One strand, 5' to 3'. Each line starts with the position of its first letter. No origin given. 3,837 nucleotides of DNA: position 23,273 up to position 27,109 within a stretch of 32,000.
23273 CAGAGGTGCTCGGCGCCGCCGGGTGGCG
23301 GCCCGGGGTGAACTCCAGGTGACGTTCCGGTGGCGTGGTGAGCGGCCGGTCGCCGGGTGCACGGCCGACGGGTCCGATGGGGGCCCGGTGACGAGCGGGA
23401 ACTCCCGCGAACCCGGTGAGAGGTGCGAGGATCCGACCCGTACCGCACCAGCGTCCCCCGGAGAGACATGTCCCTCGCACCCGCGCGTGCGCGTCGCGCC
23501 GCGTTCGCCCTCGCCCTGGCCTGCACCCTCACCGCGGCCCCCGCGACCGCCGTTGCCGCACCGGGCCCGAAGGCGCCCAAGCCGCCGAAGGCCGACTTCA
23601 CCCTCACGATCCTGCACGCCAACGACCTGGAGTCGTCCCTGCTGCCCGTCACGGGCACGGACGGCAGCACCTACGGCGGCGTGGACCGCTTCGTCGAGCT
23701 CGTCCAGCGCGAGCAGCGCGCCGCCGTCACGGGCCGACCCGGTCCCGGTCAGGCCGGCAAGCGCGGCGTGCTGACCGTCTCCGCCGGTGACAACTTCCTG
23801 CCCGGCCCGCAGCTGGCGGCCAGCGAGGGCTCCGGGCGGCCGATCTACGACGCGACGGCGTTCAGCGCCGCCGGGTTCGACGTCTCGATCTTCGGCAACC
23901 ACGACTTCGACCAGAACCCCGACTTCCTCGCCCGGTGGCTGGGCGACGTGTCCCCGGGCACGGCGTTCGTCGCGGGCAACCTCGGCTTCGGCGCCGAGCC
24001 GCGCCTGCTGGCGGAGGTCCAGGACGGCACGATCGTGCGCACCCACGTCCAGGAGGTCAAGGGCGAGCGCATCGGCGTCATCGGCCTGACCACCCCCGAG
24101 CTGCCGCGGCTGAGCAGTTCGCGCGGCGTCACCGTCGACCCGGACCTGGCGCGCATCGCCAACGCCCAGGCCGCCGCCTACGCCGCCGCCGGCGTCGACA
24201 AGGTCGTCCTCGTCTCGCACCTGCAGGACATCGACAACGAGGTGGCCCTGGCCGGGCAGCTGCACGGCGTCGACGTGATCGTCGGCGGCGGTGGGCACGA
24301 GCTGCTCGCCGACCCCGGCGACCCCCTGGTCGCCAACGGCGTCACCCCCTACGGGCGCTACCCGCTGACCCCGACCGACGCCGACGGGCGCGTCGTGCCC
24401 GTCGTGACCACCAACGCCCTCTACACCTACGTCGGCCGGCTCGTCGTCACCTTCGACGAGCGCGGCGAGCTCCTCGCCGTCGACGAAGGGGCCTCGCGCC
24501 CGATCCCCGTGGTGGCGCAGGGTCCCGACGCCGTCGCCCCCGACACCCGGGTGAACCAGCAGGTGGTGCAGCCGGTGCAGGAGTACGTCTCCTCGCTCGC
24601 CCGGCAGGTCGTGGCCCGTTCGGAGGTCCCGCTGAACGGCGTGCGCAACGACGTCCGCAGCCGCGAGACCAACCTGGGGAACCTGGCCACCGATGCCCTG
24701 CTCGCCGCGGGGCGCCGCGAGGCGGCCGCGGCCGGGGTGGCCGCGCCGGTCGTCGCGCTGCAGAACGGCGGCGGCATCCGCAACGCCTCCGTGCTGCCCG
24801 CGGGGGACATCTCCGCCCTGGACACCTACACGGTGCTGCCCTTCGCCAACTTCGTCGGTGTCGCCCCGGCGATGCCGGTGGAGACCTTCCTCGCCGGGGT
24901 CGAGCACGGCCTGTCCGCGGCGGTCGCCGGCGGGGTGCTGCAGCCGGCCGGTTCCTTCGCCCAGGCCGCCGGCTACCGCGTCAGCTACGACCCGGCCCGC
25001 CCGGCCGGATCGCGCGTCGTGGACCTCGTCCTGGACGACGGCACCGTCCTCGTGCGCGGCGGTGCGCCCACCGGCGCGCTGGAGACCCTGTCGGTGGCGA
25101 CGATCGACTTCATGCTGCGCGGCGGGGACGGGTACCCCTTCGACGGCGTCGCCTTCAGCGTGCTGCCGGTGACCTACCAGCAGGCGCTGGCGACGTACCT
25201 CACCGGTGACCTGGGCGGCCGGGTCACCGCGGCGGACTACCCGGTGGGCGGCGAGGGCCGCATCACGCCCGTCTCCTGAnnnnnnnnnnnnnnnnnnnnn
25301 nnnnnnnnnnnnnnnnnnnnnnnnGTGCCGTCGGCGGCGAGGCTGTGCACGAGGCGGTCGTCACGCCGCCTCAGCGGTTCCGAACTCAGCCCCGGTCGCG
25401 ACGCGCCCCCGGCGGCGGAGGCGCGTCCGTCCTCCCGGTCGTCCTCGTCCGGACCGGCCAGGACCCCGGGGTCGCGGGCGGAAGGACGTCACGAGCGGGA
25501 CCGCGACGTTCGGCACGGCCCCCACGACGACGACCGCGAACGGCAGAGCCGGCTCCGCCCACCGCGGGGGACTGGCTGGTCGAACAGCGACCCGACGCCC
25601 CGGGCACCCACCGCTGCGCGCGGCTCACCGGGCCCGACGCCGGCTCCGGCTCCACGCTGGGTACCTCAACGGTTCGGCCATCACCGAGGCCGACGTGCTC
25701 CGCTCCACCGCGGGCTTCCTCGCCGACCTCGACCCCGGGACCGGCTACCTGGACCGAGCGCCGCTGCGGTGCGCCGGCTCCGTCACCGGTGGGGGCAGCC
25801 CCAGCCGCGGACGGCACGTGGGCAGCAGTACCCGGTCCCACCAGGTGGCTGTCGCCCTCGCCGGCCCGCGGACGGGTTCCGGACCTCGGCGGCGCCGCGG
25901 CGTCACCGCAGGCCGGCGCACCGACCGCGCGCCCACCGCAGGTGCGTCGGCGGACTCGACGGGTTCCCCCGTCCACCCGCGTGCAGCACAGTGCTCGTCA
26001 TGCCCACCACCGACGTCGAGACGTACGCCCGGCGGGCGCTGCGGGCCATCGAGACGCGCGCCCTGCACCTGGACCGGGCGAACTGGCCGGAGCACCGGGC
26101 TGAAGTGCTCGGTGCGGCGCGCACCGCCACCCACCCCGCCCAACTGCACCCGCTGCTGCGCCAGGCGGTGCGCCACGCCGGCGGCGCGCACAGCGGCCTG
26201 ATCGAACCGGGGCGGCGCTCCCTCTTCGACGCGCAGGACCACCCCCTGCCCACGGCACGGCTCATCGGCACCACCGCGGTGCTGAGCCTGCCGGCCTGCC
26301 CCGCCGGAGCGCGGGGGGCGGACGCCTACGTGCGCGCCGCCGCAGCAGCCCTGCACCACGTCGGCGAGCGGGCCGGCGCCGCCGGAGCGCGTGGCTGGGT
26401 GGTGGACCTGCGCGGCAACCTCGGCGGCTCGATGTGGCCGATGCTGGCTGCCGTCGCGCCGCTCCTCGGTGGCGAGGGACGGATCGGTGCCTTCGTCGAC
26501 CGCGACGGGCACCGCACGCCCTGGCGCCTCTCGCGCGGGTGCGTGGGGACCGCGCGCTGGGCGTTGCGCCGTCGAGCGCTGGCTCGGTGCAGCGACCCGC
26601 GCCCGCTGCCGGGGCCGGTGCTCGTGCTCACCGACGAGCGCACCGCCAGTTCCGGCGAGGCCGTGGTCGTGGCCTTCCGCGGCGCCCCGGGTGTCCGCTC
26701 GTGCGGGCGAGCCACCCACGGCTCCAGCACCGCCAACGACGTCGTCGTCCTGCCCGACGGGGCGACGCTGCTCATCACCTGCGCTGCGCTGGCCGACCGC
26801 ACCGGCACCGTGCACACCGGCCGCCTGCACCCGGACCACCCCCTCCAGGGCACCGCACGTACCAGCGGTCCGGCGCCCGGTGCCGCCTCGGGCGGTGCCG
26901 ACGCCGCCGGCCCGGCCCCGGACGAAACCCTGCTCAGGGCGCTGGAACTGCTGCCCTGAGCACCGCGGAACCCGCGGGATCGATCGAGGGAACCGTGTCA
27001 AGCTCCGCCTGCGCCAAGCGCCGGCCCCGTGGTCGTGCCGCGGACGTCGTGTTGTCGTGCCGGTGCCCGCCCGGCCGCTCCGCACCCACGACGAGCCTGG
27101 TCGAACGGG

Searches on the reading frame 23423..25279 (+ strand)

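Call 14: search_protein_families(library=pfam, proteins=[window:23423-25279:+], max_evalue=0.1)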
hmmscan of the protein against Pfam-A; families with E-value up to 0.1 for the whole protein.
window:23423-25279:+ (618 aa): 2 families
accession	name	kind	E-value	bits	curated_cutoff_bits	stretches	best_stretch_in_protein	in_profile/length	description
PF02872.23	5_nucleotid_C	-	2.1e-21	77.1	23.6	1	396-572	1-154/158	5'-nucleotidase, C-terminal domain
PF00149.33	Metallophos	-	0.039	14.8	21.5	1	62-292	2-189/191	Calcineurin-like phosphoesterase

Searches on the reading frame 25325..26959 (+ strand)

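Call 39: search_protein_families(library=pfam, proteins=[window:25325-26959:+], max_evalue=0.001)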
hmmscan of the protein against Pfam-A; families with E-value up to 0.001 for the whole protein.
window:25325-26959:+ (544 aa): 1 family
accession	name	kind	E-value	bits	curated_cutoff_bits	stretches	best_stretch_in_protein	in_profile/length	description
PF03572.23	Peptidase_S41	-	5.6e-18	65.5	24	1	348-504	23-162/165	Peptidase family S41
